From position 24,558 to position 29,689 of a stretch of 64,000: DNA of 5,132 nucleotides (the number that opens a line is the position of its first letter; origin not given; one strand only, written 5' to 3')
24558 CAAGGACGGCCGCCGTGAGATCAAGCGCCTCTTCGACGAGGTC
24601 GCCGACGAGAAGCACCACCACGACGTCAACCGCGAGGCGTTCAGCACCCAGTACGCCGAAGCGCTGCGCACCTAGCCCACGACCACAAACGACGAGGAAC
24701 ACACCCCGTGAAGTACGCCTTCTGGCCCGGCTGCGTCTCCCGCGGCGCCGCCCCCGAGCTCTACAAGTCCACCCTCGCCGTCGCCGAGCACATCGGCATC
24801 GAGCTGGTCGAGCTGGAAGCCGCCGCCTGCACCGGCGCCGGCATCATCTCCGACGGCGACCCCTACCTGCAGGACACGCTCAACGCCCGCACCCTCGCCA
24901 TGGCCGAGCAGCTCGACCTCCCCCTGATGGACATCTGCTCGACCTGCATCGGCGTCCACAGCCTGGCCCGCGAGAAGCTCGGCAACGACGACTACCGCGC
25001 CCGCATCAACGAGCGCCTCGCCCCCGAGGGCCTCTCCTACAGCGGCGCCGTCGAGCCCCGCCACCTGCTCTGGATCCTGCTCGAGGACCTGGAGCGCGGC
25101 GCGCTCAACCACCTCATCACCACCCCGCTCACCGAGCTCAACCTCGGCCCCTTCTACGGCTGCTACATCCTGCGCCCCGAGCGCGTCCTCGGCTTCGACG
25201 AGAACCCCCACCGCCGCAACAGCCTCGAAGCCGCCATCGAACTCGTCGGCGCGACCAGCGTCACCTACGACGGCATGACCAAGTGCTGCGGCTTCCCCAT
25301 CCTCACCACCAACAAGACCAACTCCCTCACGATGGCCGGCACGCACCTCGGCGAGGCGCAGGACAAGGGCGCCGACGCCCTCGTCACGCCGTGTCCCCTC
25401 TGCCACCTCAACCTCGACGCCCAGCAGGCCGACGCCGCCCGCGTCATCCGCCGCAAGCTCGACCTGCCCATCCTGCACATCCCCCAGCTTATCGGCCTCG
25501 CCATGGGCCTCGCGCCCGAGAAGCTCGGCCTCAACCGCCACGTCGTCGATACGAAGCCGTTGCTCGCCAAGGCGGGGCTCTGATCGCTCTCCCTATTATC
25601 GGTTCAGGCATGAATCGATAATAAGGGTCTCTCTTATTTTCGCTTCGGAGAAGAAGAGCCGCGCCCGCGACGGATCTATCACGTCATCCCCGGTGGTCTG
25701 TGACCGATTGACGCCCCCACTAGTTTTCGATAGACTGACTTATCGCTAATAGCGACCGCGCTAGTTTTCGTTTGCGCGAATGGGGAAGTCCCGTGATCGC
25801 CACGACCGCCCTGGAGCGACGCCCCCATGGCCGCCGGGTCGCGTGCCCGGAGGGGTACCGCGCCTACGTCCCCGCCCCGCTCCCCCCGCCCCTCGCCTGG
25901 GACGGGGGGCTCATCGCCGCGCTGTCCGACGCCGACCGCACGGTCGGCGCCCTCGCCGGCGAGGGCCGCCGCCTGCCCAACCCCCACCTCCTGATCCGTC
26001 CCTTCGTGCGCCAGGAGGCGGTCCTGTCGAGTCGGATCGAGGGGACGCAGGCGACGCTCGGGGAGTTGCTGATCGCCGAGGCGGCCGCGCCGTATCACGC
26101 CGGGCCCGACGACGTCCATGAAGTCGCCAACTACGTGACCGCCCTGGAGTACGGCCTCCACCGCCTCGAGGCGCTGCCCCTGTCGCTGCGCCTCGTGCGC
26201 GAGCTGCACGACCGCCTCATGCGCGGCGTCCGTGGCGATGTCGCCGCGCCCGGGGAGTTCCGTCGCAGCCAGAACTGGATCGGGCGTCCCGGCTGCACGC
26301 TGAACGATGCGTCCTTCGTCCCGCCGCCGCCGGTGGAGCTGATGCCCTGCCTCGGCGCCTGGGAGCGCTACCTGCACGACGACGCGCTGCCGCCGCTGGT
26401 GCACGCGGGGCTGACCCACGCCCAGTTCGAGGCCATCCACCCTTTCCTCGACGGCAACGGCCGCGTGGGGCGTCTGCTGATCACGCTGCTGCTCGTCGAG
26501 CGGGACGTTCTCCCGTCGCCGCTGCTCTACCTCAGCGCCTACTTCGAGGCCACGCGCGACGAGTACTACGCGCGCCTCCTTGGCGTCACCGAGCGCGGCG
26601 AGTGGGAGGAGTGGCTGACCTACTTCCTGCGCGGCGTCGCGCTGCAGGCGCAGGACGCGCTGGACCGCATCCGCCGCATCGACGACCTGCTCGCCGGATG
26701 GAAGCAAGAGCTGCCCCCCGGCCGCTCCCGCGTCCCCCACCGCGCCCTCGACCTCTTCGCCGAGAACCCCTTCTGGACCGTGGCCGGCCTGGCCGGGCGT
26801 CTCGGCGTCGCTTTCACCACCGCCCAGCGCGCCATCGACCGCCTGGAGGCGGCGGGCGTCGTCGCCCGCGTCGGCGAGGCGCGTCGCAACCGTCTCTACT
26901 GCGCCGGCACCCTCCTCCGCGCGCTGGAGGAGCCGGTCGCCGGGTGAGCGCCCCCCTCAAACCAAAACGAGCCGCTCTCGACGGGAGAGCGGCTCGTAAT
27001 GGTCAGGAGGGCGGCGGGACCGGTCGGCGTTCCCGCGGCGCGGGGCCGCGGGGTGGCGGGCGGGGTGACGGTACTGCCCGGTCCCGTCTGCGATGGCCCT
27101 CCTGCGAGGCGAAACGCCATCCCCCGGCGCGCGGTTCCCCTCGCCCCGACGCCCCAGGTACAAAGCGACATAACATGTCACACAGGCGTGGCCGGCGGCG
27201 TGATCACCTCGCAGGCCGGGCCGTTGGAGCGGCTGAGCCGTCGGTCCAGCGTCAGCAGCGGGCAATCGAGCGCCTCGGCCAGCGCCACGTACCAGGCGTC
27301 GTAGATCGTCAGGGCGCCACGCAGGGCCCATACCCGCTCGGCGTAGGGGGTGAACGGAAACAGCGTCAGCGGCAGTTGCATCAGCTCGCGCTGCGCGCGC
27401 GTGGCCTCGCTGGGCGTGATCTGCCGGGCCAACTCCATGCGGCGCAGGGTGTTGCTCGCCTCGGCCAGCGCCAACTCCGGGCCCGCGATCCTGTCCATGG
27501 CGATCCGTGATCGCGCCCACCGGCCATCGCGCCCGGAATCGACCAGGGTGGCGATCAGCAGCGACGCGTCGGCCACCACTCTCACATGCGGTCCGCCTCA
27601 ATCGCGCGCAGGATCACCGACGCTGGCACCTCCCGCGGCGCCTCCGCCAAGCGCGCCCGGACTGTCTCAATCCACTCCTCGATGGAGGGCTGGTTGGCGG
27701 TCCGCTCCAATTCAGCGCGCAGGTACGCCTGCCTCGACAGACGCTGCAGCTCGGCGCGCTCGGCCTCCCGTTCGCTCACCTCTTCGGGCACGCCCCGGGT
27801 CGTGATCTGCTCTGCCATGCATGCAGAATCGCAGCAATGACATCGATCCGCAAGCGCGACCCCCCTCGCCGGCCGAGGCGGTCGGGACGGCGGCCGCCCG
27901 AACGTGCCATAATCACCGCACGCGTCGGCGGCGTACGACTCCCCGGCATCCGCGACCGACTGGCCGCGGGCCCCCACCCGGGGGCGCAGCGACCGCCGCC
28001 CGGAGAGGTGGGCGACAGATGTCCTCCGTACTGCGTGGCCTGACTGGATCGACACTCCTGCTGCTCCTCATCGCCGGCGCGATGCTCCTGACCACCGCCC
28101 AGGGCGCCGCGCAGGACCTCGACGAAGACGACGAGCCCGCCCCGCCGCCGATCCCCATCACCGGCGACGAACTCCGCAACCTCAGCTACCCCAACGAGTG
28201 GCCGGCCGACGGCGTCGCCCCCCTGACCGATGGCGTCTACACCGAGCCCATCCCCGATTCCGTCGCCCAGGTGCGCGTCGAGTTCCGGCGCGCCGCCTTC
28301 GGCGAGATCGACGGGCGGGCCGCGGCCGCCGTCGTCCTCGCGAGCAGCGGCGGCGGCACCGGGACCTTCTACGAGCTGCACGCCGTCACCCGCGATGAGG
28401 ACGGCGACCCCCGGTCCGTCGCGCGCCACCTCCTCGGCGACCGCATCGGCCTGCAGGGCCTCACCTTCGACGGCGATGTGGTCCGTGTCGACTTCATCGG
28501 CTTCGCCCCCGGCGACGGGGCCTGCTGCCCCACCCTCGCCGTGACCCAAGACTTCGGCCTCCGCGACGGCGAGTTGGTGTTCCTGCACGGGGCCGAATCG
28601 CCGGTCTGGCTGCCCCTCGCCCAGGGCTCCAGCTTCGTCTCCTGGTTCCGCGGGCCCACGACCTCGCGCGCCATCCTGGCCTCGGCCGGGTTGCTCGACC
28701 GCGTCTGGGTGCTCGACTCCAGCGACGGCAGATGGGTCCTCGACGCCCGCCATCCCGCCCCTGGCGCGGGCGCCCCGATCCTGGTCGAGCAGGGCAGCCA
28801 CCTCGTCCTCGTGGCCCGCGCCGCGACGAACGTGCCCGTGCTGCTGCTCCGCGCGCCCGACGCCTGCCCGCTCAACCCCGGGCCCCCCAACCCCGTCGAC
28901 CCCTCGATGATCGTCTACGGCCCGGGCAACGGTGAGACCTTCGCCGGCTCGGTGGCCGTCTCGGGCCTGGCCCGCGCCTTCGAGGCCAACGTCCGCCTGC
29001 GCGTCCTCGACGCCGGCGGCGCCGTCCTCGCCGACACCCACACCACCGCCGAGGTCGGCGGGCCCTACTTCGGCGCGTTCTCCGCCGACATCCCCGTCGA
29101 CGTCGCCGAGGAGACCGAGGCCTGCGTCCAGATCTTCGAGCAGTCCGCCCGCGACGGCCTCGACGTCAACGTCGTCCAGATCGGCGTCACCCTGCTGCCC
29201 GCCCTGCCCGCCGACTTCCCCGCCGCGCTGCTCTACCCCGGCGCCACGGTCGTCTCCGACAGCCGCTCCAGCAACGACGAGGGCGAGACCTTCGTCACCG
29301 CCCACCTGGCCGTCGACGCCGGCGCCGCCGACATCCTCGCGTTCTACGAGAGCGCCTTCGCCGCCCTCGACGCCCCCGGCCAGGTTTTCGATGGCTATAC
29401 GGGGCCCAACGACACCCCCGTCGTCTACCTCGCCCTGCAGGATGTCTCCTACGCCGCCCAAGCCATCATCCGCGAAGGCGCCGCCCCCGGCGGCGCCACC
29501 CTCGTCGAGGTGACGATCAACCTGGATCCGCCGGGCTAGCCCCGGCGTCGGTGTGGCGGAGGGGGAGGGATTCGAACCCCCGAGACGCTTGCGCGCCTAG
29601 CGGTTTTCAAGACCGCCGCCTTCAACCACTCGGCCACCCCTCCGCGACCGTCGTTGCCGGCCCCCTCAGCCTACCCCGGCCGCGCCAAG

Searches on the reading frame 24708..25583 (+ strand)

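Call 13: search_protein_families(library=pfam, proteins=[window:24708-25583:+], max_evalue=0.001)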
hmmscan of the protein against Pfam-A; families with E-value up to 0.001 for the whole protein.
window:24708-25583:+ (291 aa): 2 families
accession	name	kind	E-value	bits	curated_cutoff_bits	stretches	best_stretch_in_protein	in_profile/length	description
PF02754.22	CCG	-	2.5e-24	85.6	20.6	2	149-237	4-85/85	Cysteine-rich domain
PF22196.1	HdrB-like_C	-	1.2e-05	25.7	33.4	1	198-278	4-86/87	HdrB-like C-terminal domain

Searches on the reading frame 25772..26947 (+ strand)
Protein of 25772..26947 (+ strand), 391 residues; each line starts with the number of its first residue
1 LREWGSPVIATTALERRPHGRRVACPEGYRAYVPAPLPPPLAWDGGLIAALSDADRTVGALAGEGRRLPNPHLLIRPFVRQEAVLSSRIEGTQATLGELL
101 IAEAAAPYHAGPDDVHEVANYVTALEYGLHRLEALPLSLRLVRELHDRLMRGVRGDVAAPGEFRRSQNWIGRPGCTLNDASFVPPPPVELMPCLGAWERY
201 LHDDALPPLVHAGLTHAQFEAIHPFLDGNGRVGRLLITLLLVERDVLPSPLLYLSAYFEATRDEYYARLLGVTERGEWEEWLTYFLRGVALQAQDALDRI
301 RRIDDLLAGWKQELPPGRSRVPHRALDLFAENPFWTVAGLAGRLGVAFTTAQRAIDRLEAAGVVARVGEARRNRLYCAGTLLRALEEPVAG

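Call 13: search_protein_families(library=pfam, proteins=[window:25772-26947:+], max_evalue=0.001)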
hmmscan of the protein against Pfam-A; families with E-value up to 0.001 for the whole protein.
window:25772-26947:+ (391 aa): 2 families
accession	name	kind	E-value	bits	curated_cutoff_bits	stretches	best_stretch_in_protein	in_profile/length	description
PF13784.11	Fic_N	-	5e-26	91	26.7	1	49-129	2-81/82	Fic/DOC family N-terminal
PF02661.23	Fic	-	2.2e-20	73.7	24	1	136-241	1-93/93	Fic/DOC family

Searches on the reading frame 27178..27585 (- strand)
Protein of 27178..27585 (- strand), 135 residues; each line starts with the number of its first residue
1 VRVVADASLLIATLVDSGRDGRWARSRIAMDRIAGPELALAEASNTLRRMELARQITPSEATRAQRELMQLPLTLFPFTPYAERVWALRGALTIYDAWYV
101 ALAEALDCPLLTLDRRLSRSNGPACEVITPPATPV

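Call 83: search_protein_families(library=pfam, proteins=[window:27178-27585:-], max_evalue=0.001)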
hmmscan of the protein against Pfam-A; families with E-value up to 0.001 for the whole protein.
window:27178-27585:- (135 aa): 1 family
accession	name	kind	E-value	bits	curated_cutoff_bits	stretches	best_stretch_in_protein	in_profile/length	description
PF01850.27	PIN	-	5.5e-12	46.8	23.6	1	4-119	2-116/120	PIN domain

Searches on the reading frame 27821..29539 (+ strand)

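Call 13: search_protein_families(library=pfam, proteins=[window:27821-29539:+], max_evalue=0.001)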
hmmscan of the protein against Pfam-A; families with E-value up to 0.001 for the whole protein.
window:27821-29539:+ (572 aa): 1 family
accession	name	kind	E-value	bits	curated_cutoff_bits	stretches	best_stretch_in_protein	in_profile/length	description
PF10648.15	Gmad2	-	7.6e-19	68.2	25.7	1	366-446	5-85/86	Immunoglobulin-like domain of bacterial spore germination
